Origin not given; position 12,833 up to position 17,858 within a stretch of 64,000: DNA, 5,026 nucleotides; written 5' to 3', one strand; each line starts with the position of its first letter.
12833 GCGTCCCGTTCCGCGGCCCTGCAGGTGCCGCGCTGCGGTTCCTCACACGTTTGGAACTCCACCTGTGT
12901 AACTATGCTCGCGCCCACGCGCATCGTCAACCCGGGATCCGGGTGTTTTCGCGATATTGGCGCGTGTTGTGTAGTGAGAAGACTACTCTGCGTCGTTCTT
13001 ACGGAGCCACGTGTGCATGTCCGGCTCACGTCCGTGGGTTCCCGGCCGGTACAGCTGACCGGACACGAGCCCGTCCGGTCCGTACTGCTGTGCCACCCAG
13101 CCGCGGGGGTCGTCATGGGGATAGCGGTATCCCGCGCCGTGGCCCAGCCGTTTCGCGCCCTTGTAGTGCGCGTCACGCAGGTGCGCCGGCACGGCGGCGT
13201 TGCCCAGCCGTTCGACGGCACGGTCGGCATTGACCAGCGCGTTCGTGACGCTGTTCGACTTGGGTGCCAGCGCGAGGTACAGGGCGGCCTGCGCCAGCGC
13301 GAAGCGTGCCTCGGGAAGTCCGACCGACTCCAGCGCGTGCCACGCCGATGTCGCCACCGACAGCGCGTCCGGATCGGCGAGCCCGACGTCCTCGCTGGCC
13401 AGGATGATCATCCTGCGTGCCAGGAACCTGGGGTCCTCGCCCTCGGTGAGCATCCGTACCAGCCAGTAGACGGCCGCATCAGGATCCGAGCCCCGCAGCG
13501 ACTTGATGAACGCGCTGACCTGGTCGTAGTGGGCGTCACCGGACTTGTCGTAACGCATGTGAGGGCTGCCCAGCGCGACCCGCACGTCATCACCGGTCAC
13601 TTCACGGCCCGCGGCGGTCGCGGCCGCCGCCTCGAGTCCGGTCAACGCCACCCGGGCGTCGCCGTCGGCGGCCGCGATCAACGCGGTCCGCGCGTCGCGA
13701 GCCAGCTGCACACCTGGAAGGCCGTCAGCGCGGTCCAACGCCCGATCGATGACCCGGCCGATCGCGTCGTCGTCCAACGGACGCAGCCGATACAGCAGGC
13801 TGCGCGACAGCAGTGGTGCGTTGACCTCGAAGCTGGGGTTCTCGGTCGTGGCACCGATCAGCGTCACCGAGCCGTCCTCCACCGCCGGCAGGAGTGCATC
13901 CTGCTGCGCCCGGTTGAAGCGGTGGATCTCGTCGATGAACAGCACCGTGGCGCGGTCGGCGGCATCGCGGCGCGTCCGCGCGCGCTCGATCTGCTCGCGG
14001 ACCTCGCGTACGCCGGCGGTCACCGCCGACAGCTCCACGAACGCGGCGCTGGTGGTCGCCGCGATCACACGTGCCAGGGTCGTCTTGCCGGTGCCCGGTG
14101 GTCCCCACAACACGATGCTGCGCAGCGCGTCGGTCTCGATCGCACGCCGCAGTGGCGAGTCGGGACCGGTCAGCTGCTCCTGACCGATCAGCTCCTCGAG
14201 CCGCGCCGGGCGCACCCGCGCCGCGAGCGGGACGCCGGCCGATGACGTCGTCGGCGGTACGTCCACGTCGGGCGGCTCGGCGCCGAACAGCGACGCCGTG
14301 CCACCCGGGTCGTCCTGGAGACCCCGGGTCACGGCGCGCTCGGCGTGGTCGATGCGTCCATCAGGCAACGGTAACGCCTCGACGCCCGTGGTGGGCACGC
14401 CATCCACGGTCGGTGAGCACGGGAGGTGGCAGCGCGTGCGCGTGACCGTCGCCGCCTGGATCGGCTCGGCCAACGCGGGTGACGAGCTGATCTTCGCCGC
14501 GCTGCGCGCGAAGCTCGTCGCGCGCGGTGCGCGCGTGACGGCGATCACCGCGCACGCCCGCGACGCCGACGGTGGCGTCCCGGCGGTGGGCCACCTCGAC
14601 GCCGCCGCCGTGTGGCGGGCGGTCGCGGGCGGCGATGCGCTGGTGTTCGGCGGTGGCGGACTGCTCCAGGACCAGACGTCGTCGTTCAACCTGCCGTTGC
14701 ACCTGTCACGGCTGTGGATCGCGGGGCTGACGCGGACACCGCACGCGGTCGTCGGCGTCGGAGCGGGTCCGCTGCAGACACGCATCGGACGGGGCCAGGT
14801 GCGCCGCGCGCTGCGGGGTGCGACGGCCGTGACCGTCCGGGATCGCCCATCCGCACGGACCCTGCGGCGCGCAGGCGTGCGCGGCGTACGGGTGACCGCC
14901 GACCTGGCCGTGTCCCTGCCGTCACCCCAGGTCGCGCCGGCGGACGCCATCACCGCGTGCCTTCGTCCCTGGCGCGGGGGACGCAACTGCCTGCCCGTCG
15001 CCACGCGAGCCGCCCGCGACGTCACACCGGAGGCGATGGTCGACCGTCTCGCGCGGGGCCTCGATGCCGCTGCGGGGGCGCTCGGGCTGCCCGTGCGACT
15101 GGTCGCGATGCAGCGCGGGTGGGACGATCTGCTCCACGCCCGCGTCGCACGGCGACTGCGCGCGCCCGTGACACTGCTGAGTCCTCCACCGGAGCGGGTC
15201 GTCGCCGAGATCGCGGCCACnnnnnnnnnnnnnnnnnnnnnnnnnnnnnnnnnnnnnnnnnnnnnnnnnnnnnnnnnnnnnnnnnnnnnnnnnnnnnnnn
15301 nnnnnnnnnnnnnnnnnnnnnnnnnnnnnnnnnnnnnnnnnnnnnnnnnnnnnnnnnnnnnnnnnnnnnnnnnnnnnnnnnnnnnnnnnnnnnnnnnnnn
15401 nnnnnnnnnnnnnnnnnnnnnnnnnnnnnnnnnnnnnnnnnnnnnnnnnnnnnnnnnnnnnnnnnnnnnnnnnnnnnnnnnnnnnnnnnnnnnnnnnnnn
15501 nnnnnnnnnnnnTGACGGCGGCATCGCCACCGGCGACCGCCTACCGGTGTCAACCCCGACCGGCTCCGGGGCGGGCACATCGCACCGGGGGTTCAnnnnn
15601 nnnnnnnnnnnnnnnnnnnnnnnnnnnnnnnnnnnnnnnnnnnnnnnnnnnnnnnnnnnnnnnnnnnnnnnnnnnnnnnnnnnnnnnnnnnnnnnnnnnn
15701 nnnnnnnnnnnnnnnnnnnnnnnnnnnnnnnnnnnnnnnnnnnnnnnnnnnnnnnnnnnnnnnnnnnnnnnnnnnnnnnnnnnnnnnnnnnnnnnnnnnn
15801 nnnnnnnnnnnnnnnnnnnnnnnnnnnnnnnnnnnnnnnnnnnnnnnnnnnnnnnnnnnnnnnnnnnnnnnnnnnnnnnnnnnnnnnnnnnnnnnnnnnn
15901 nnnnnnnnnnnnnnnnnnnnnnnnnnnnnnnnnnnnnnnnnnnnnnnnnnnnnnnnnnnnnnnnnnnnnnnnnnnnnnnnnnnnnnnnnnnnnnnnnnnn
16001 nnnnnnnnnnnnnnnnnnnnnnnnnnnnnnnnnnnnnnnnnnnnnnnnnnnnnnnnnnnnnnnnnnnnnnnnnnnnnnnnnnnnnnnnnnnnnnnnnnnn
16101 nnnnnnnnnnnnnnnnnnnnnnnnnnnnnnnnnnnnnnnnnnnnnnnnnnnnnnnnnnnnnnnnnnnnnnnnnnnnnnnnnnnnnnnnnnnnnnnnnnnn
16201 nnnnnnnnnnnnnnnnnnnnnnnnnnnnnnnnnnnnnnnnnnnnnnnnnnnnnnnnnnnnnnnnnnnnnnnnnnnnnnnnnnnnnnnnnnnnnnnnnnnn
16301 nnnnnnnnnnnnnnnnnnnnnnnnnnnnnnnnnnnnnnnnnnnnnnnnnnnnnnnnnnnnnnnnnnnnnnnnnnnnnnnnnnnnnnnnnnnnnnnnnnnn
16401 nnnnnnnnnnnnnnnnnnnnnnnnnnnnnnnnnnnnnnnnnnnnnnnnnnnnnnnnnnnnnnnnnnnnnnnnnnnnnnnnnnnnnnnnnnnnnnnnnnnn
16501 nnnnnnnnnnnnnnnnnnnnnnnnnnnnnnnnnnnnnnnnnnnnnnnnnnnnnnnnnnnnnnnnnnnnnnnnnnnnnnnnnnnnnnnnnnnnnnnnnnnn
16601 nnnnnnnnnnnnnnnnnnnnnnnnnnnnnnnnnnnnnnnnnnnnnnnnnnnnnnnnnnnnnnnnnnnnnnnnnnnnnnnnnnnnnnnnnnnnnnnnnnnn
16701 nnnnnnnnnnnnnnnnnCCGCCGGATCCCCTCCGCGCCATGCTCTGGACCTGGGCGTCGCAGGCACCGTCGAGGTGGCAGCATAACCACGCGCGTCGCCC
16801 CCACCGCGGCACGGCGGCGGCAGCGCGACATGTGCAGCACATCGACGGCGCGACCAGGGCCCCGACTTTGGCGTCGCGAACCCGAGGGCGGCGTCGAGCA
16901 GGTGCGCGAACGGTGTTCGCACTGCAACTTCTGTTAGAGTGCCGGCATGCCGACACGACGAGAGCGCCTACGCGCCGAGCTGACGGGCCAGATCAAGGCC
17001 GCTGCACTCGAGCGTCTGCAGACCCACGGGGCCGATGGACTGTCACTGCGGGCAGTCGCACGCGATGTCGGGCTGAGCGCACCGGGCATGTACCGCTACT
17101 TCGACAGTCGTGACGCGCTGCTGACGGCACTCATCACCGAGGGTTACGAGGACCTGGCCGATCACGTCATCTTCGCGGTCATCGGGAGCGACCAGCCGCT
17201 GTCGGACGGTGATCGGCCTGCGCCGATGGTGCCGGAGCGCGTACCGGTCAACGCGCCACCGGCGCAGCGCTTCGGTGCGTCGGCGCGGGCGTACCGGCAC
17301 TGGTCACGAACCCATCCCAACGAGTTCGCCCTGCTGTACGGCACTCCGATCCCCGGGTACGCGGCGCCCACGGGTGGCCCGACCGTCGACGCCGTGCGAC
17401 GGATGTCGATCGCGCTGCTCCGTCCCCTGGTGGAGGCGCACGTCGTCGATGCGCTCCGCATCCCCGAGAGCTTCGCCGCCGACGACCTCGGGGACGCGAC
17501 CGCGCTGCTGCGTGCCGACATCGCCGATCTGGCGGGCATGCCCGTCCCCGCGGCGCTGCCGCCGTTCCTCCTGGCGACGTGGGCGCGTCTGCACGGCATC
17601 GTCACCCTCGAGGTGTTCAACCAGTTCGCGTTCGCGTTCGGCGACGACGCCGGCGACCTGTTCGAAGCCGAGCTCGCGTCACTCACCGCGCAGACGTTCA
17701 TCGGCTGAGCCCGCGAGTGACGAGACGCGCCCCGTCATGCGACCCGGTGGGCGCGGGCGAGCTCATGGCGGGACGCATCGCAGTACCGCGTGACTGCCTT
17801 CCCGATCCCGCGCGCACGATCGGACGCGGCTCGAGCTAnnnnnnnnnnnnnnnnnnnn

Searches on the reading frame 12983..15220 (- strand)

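Call 15: search_protein_families(library=pfam, proteins=[window:12983-15220:-], max_evalue=0.001)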
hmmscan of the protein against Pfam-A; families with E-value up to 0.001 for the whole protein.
window:12983-15220:- (745 aa): 16 families
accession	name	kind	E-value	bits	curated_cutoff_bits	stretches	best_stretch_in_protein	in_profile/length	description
PF12002.13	MgsA_C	-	1e-65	221.1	27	1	577-741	1-165/167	MgsA AAA+ ATPase C terminal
PF16193.11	AAA_assoc_2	-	7e-22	77.9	34.3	1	504-576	5-81/81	AAA C-terminal domain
PF00004.35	AAA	-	8.9e-18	65.4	21.2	1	369-473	1-122/131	ATPase family associated with various cellular activities (AAA)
PF05496.18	RuvB_N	-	3.6e-15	56.5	27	1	336-455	1-116/159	Holliday junction DNA helicase RuvB P-loop domain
PF07728.20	AAA_5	-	1.6e-08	35.1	22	1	369-455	2-98/139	AAA domain (dynein-related subfamily)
PF13191.12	AAA_16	-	5.9e-07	30.6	32.6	0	361-390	19-48/167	AAA ATPase domain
PF13173.12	AAA_14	-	2.3e-06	28.1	27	1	368-483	4-124/129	AAA domain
PF01078.27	Mg_chelatase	-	4.2e-06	26.8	20.3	0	367-400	23-60/207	Magnesium chelatase, subunit ChlI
PF00158.32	Sigma54_activat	-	7.7e-06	26.1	20.2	0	425-461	95-131/168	Sigma-54 interaction domain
PF13401.12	AAA_22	-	8e-06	26.6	27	1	367-423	6-67/130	AAA domain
PF14532.12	Sigma54_activ_2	-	3e-05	24.7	25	1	370-479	25-128/138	Sigma-54 interaction domain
PF13604.12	AAA_30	-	4e-05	23.9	27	1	363-463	15-130/191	AAA domain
PF13245.12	AAA_19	-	0.00024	21.7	25.1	0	367-392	12-37/134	AAA domain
PF07726.17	AAA_3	-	0.00026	21.3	27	1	369-461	2-100/131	ATPase family associated with various cellular activities (AAA)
PF07724.20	AAA_2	-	0.00033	21.2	27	1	367-453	4-105/166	AAA domain (Cdc48 subfamily)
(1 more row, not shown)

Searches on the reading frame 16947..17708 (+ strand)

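Call 15: search_protein_families(library=pfam, proteins=[window:16947-17708:+], max_evalue=0.001)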
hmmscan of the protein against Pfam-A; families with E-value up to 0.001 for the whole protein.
window:16947-17708:+ (253 aa): 2 families
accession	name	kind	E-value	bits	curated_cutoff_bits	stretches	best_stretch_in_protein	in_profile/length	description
PF13305.11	TetR_C_33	-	1.1e-17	64.9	26.8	1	111-245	3-102/103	Tetracyclin repressor-like, C-terminal domain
PF00440.29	TetR_N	-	9.2e-11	41.8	24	1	18-62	3-47/47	Bacterial regulatory proteins, tetR family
